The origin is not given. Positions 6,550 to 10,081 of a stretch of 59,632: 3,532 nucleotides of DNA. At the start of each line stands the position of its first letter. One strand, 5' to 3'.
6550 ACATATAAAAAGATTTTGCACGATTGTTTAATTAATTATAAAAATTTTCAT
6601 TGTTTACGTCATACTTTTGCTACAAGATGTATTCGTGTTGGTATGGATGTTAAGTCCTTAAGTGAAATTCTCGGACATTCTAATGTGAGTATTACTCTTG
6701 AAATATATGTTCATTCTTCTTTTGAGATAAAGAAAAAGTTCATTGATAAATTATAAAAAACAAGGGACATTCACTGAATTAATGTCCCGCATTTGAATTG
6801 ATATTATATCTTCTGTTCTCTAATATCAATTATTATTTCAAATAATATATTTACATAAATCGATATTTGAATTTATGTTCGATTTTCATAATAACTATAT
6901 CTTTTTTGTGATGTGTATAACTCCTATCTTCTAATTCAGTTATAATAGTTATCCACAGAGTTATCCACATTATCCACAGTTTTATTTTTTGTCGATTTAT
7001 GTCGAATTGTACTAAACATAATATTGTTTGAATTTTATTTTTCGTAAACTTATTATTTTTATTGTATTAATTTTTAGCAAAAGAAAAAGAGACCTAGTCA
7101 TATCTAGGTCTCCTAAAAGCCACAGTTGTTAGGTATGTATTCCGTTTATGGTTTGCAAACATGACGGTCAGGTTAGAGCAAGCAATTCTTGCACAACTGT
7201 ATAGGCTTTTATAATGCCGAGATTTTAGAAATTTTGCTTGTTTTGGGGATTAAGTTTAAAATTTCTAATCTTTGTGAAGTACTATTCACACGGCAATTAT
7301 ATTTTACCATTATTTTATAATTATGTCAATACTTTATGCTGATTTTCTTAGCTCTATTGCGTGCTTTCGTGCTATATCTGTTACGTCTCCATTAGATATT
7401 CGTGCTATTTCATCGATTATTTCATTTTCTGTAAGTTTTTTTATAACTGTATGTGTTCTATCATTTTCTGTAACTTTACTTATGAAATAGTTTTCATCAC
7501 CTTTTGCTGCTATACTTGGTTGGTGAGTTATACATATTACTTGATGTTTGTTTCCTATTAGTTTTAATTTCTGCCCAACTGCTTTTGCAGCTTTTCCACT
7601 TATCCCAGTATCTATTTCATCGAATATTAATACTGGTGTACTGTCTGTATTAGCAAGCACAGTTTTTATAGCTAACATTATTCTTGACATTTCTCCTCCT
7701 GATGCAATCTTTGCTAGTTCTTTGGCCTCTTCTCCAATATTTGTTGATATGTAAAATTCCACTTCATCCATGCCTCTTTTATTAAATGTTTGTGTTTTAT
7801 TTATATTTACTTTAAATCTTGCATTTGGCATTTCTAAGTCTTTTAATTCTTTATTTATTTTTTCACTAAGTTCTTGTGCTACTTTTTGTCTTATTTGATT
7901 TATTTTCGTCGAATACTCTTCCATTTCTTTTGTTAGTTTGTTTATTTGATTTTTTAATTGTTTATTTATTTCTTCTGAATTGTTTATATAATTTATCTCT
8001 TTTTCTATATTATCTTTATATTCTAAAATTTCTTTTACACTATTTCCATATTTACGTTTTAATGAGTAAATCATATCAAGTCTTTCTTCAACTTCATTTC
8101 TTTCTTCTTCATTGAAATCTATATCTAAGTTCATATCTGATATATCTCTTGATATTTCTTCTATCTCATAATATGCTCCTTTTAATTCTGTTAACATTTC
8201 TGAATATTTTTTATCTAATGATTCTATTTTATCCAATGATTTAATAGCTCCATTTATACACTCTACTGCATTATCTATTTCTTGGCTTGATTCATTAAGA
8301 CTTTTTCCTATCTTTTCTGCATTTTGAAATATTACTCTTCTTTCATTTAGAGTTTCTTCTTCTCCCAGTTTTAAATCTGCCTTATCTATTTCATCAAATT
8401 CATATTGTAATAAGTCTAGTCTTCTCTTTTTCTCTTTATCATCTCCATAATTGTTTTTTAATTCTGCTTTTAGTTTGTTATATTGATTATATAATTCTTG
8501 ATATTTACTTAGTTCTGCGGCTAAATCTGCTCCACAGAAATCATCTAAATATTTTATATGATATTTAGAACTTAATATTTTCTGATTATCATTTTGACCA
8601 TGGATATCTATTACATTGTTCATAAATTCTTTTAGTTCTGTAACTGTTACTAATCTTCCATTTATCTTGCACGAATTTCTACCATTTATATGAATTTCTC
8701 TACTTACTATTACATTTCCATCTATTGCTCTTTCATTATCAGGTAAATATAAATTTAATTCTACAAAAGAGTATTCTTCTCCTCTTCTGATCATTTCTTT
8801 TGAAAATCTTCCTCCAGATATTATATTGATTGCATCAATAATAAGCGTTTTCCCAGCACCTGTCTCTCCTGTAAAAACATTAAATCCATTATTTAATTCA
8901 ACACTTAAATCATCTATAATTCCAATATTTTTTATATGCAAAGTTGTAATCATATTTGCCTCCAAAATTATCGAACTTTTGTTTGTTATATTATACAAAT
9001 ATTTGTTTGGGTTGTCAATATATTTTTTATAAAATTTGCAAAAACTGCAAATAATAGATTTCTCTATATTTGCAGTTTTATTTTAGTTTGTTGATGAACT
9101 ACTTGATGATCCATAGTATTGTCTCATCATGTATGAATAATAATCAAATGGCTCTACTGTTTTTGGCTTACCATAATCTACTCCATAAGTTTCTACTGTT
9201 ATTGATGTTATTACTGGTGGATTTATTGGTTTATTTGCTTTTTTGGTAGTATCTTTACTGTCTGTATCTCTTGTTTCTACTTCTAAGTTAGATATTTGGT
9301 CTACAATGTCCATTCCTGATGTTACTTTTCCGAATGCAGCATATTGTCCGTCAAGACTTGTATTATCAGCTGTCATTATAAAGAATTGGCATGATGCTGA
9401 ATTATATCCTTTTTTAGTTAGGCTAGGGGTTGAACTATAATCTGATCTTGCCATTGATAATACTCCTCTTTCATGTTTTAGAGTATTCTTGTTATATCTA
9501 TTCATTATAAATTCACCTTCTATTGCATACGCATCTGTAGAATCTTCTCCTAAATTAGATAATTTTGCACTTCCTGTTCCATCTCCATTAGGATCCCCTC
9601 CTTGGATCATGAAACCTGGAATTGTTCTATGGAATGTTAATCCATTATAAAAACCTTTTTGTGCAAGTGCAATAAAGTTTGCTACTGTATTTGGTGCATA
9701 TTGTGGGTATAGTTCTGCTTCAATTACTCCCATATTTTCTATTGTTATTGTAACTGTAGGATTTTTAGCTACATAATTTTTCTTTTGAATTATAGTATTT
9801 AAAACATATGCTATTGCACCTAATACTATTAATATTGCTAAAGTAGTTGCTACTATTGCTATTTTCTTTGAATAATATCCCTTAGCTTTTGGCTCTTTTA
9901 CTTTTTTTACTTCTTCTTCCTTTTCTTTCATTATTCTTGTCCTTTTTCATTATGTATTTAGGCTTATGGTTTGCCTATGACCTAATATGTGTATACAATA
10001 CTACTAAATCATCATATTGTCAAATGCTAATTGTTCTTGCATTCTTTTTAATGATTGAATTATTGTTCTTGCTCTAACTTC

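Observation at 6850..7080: Three perfect DnaA boxes fused to tandem Spo0A boxes in a convergent, gene-less intergenic region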

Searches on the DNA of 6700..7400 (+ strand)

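Call 7: search_rna_families(source=window, start=6700, end=7400, threshold=evalue, max_evalue=10, show_alignments=2)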
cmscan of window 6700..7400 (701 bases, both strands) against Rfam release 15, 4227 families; matches with E-value up to 10: 3.
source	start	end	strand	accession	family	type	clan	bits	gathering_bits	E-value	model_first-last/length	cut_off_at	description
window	7247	7319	-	RF01604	plasmodium_snoR28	Gene; snRNA; snoRNA; CD-box;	-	19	63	4.8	1-78/78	no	small nucleolar RNA snoR28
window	7077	7114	-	RF00489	ctRNA_p42d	Gene; antisense;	-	16.2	50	1.8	1-46/46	no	ctRNA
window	6743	6769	+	RF00522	PreQ1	Cis-reg; riboswitch;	-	13.5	39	7.3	1-45/45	no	PreQ1 (pre queuosine) riboswitch aptamer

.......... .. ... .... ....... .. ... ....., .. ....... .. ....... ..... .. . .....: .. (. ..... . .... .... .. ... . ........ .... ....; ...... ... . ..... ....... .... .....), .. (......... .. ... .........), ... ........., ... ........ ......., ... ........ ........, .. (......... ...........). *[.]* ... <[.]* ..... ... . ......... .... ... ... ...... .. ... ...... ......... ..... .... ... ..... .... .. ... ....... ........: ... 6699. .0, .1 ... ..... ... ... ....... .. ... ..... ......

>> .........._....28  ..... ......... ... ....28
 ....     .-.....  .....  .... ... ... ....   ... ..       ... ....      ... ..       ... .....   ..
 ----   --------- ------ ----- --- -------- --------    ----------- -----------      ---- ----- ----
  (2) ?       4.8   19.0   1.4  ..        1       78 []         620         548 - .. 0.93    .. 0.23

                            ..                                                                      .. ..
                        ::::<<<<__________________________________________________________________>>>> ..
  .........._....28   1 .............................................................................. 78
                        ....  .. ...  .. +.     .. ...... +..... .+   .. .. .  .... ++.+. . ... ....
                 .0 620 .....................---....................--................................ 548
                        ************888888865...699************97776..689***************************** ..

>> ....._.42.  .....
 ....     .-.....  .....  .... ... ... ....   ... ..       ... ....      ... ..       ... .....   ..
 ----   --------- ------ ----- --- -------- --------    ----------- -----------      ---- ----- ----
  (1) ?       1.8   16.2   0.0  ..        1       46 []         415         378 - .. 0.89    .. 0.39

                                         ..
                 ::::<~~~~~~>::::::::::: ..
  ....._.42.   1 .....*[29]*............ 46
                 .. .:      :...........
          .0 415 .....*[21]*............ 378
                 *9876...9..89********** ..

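Call 45: search_dna_similar(query=window:6757-7333:+, collection=phages, mode=distant, max_evalue=0.01, max_rows=10)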
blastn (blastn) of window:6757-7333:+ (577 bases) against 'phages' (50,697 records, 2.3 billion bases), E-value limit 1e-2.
Records with a match: 3; places in all: 3; records where one place covers at least 80% of the query: 0.
Best place of each record, by identity: 90-95% 3.
By first word of the organism name: Bacteriophage 2; Escherichia 1.
By host as written in the record: - 2; Escherichia coli 1.
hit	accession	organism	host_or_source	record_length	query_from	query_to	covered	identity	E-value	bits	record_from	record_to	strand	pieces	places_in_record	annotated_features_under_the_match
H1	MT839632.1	Bacteriophage sp.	human fecal samples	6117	185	222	7%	92.5%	3e-4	53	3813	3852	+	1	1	record has no annotation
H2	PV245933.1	Escherichia phage nasanit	Escherichia coli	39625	191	223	6%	91.4%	4e-3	48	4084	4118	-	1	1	none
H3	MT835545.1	Bacteriophage sp.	human fecal samples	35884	191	221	5%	93.5%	4e-3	48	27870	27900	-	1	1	record has no annotation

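Call 46: search_dna_similar(query=window:6757-7333:+, collection=plasmids, mode=distant, max_evalue=0.01, max_rows=10)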
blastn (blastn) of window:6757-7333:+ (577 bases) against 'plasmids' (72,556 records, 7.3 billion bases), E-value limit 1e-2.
Records with a match: 1; places in all: 1; records where one place covers at least 80% of the query: 0.
Best place of each record, by identity: 90-95% 1.
By first word of the organism name: Monoglobus 1.
By predicted mobility (MOB-suite, as given by PLSDB): non-mobilizable 1.
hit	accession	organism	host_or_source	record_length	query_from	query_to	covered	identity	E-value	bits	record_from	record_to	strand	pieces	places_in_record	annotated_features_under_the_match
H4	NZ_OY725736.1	Monoglobus pectinilyticus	-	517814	191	227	6%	91.9%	3e-4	55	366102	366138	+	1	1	none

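Call 48: get_annotated_region(hit=H4, flank=4000)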
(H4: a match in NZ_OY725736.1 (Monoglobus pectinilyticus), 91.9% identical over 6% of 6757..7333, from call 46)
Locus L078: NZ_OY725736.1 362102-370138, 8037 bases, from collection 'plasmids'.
description: Monoglobus pectinilyticus strain Ruminococcaceae species TSDC17.2-1.2 plasmid 12, complete sequence
organism: Monoglobus pectinilyticus (NCBI taxid 1981510)
taxonomy: Bacteria; Bacillota; Clostridia; Monoglobales; Monoglobaceae; Monoglobus; Monoglobus pectinilyticus
host: -; source: -; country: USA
typing (MOB-suite, as given by PLSDB): non-mobilizable
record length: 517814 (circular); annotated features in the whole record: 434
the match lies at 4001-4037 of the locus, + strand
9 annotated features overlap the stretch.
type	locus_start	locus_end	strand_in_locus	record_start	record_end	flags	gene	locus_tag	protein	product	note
CDS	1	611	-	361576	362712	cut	-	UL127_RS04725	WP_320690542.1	nucleotidyltransferase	-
CDS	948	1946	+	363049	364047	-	pta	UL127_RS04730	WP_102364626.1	phosphate acetyltransferase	GO:0006086 - acetyl-CoA biosynthetic process from pyruvate [Evidence IEA]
CDS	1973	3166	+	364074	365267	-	-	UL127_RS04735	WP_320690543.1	acetate kinase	GO:0006085 - acetyl-CoA biosynthetic process [Evidence IEA]; GO:0016310 - phosphorylation [Evidence IEA]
CDS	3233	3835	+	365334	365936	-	sigH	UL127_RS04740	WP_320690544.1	RNA polymerase sporulation sigma factor SigH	GO:0006352 - DNA-templated transcription initiation [Evidence IEA]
CDS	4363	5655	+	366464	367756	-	hisD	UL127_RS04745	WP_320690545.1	histidinol dehydrogenase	GO:0000105 - histidine biosynthetic process [Evidence IEA]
CDS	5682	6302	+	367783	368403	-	-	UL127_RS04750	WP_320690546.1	hypothetical protein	-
CDS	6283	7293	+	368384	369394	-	-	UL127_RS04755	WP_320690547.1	HAD family hydrolase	-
CDS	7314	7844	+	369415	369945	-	-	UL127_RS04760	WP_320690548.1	Fe-S-containing hydro-lyase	-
CDS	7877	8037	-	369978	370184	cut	-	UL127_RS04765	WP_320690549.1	DUF3006 domain-containing protein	-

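Call 49: get_annotated_region(hit=H1, flank=4000)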
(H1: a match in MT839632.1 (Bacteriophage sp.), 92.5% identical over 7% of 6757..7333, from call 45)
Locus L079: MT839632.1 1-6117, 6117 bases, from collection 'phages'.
description: UNVERIFIED: Bacteriophage sp. clone scaffold_11274 genomic sequence.
organism: Bacteriophage sp. (NCBI taxid 38018)
taxonomy: Viruses
host: -; source: human fecal samples; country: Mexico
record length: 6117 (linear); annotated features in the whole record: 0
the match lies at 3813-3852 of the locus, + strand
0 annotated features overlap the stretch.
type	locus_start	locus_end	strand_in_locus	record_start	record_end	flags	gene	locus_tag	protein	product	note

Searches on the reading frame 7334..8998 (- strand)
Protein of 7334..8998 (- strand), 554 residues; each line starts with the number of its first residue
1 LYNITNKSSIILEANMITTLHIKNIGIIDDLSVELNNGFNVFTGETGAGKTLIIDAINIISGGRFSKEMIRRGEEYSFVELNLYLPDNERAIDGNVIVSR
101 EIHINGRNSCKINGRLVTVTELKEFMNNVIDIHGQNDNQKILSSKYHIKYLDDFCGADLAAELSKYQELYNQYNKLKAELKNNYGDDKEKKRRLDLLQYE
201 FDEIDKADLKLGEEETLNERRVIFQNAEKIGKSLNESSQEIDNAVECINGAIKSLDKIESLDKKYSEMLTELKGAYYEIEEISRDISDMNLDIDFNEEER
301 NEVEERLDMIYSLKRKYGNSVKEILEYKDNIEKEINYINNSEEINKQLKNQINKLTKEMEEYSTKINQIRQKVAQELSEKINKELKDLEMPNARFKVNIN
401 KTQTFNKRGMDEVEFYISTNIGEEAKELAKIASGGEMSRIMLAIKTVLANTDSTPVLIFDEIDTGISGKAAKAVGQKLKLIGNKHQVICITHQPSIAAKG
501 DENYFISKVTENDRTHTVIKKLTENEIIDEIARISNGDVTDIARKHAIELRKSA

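Call 6: search_protein_families(library=pfam, proteins=[window:7334-8998:-])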
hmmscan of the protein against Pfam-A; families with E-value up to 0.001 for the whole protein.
window:7334-8998:- (554 aa): 4 families
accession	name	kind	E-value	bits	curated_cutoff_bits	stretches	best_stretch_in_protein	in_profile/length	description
PF13476.12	AAA_23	-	1.5e-14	55.5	27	1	20-205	2-197/201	AAA domain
PF02463.25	SMC_N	-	5.2e-10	39.6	40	1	17-511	2-216/220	RecF/RecN/SMC N terminal domain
PF13175.12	AAA_15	-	2.6e-08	34.3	32.1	1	16-497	1-374/374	AAA ATPase domain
PF13304.12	AAA_21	-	7.8e-07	29.9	27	0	351-496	220-302/304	AAA domain, putative AbiEii toxin, Type IV TA system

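Call 9: find_related_loci(query=window:7334-8998:-, collection=genome_contigs, flank=10000)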
Query window:7334-8998:- (554 aa) in genome_contigs; peptide patterns used: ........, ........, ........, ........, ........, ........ (x = any residue, [..] = any of these).
109 stretches matched a pattern; 51 encode a relative of the query (tblastn E <= 1e-3); 51 distinct loci.
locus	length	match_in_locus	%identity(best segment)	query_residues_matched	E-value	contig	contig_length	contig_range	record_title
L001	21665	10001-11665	71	1-554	0e+0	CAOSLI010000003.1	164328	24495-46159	MAG TPA_asm: uncultured Clostridia bacterium isolate MGBC142777 genome assembly, contig: MGBC142777.3, whole genome shot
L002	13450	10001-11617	72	16-554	0e+0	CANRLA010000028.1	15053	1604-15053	MAG: uncultured Clostridia bacterium isolate Lapin-033__bin63 genome assembly, contig: Lapin-033__NODE_3373_length_15053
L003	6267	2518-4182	70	1-554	0e+0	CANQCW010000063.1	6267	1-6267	MAG: uncultured Clostridia bacterium isolate Lapin-007__bin23 genome assembly, contig: Lapin-007__NODE_5670_length_6267_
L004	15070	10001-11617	71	16-554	0e+0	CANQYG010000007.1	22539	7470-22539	MAG: uncultured Clostridia bacterium isolate Lapin-015__bin75 genome assembly, contig: Lapin-015__NODE_2062_length_22539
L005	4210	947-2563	71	16-554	0e+0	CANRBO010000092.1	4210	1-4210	MAG: uncultured Clostridia bacterium isolate Lapin-028__bin4 genome assembly, contig: Lapin-028__NODE_22186_length_4210_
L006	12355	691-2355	68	1-554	0e+0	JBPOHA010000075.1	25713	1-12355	MAG: Bacillota bacterium isolate MAG_59 c_000000077806, whole genome shotgun sequence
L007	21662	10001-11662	69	1-554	0e+0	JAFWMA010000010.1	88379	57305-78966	MAG: Clostridia bacterium isolate RGIG5862 Sheep_Jejunum-2__c657, whole genome shotgun sequence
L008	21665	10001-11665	69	1-554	0e+0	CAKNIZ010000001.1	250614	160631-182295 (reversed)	MAG TPA_asm: uncultured Clostridium sp. isolate ERR3414571_bin.54_metaWRAP_v1.1_MAG genome assembly, contig: NODE_22_len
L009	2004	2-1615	68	16-554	0e+0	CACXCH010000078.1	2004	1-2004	MAG: uncultured Clostridiales bacterium isolate RUG11129 genome assembly, contig: RUG11129_asm_78, whole genome shotgun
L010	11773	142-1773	68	11-554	0e+0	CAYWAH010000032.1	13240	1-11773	MAG TPA_asm: uncultured Clostridium sp. isolate binchicken_co353_200 genome assembly, contig: NODE_10197_length_13240_co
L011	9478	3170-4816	69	6-554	0e+0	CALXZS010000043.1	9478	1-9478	MAG: uncultured Clostridia bacterium isolate BRZ_LP__bin49 genome assembly, contig: BRZ_LP__NODE_6753_length_9478_cov_4.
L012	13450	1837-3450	69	16-554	0e+0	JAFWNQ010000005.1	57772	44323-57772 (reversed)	MAG: Clostridia bacterium isolate RGIG5904 Sheep_Jejunum.Co__c175838, whole genome shotgun sequence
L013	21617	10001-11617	67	16-554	0e+0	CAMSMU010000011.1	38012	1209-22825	MAG TPA_asm: uncultured Clostridium sp. isolate SRR12358609_bin.14_metawrap_v1.3_MAG genome assembly, contig: NODE.483_l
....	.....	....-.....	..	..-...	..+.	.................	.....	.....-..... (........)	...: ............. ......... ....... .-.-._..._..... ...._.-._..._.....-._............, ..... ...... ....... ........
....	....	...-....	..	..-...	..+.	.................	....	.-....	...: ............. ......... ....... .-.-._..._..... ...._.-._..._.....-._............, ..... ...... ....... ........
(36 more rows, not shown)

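Call 31: search_protein_families(library=ncbifam, proteins=[window:7334-8953:-], max_evalue=0.00001)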
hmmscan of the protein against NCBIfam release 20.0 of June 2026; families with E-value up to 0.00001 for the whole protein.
window:7334-8953:- (539 aa): 9 families
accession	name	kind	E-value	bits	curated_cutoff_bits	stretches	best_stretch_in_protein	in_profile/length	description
TIGR00634.1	recN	equivalog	1.9e-147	492.6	407.85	1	1-535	1-560/563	DNA repair protein RecN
NF008121.0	PRK10869.1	equivalog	9.9e-103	344.5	418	1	1-526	1-541/553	DNA repair protein RecN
NF045487.1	ASRP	equivalog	1.4e-17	63.6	300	2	9-292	1-272/593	archaea-specific SMC-related protein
TIGR00611.2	recf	equivalog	9.7e-11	41.4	172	1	2-161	1-166/339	DNA replication/repair protein RecF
NF045780.1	TrlF_fam_ATP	equivalog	1.4e-10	40.6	350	1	4-411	292-745/944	TrlF family AAA-like ATPase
TIGR02169.1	SMC_prok_A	equivalog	6.8e-10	37.3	729.4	0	18-113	19-129/1165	chromosome segregation protein SMC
NF002244.0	PRK01156.1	equivalog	3.6e-07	28.6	847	1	2-70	3-75/895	DNA double-strand break repair ATPase Rad50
NF047739.1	antiphage_MADS3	equivalog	1.4e-06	27.7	420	0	1-45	1-44/427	methylation-associated defense system AAA family ATPase MAD3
TIGR02857.1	CydD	equivalog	5.3e-06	25.7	435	0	396-487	442-525/529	thiol reductant ABC exporter subunit CydD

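Call 59: find_encoding_contigs(protein=window:7334-8953:-, flank=3500, max_places=10)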
Protein window:7334-8953:- (539 aa): 24 contigs read that carry it; 10 places shown.
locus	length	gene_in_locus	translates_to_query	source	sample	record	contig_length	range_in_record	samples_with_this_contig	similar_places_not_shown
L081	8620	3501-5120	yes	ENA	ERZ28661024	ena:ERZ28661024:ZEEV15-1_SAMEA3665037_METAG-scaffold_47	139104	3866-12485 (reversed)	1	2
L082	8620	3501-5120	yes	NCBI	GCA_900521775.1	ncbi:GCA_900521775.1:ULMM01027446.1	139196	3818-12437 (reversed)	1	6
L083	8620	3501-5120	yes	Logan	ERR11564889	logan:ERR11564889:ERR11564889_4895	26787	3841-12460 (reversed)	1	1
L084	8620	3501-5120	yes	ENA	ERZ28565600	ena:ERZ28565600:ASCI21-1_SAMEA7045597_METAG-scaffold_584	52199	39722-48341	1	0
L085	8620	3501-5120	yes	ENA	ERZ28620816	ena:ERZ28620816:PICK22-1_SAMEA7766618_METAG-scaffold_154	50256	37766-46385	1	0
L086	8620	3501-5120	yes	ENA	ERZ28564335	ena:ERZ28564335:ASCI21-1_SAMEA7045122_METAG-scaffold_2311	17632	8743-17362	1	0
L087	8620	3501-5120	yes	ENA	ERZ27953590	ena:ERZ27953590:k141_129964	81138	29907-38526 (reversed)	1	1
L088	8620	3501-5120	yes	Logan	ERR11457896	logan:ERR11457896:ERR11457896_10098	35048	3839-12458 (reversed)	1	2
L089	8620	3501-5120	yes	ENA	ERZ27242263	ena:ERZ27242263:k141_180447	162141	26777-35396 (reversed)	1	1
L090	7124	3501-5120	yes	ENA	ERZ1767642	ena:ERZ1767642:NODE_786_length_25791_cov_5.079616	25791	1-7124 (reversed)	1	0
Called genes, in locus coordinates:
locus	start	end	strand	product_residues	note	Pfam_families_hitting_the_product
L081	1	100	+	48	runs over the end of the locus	PF08274:Zn_Ribbon_YjdM (faint), PF18073:Zn_ribbon_LapB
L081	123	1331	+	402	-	PF08423:Rad51 (weak), PF13481:AAA_25, PF23442:DUF7125 (weak), PF03796:DnaB_C, PF06745:ATPase, PF13541:ChlI, PF05362:Lon_C (weak)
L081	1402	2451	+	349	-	PF02457:DAC, PF10635:DisA-linker, PF14520:HHH_5 (weak), PF12826:HHH_2 (weak)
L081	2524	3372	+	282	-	PF00160:Pro_isomerase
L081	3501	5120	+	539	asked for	PF02463:SMC_N, PF13175:AAA_15 (weak), PF13476:AAA_23, PF13304:AAA_21 (faint)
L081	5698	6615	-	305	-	PF00589:Phage_integrase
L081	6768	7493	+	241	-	PF02463:SMC_N (faint), PF00005:ABC_tran, PF13304:AAA_21 (faint)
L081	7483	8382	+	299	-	PF18075:FtsX_ECD, PF02687:FtsX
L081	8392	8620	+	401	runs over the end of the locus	PF24568:CC_PcsB, PF01551:Peptidase_M23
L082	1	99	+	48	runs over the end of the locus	PF08274:Zn_Ribbon_YjdM (faint), PF18073:Zn_ribbon_LapB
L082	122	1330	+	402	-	PF08423:Rad51 (weak), PF13481:AAA_25, PF23442:DUF7125 (weak), PF03796:DnaB_C, PF06745:ATPase, PF13541:ChlI, PF05362:Lon_C (weak)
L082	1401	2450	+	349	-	PF02457:DAC, PF10635:DisA-linker, PF14520:HHH_5 (weak), PF12826:HHH_2 (weak)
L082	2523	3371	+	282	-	PF00160:Pro_isomerase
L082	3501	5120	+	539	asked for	PF02463:SMC_N, PF13175:AAA_15 (weak), PF13476:AAA_23, PF13304:AAA_21 (faint)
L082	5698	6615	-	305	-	PF00589:Phage_integrase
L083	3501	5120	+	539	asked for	PF02463:SMC_N, PF13175:AAA_15 (weak), PF13476:AAA_23, PF13304:AAA_21 (faint)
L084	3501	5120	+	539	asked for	PF02463:SMC_N, PF13175:AAA_15 (weak), PF13476:AAA_23, PF13304:AAA_21 (faint)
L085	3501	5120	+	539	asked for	PF02463:SMC_N, PF13175:AAA_15 (weak), PF13476:AAA_23, PF13304:AAA_21 (faint)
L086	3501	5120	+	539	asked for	PF02463:SMC_N, PF13175:AAA_15 (weak), PF13476:AAA_23, PF13304:AAA_21 (faint)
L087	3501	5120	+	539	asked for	PF02463:SMC_N, PF13175:AAA_15 (weak), PF13476:AAA_23, PF13304:AAA_21 (faint)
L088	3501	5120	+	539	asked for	PF02463:SMC_N, PF13175:AAA_15 (weak), PF13476:AAA_23, PF13304:AAA_21 (faint)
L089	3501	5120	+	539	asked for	PF02463:SMC_N, PF13175:AAA_15 (weak), PF13476:AAA_23, PF13304:AAA_21 (faint)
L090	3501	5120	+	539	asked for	PF02463:SMC_N, PF13175:AAA_15 (weak), PF13476:AAA_23, PF13304:AAA_21 (faint)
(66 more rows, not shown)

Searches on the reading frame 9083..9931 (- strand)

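Call 6: search_protein_families(library=pfam, proteins=[window:9083-9931:-])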
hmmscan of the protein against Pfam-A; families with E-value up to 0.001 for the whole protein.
window:9083-9931:- (282 aa): 1 family
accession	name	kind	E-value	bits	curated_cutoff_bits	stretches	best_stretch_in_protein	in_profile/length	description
PF00160.26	Pro_isomerase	-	5.8e-46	157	21.7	1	60-232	2-145/159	Cyclophilin type peptidyl-prolyl cis-trans isomerase/CLD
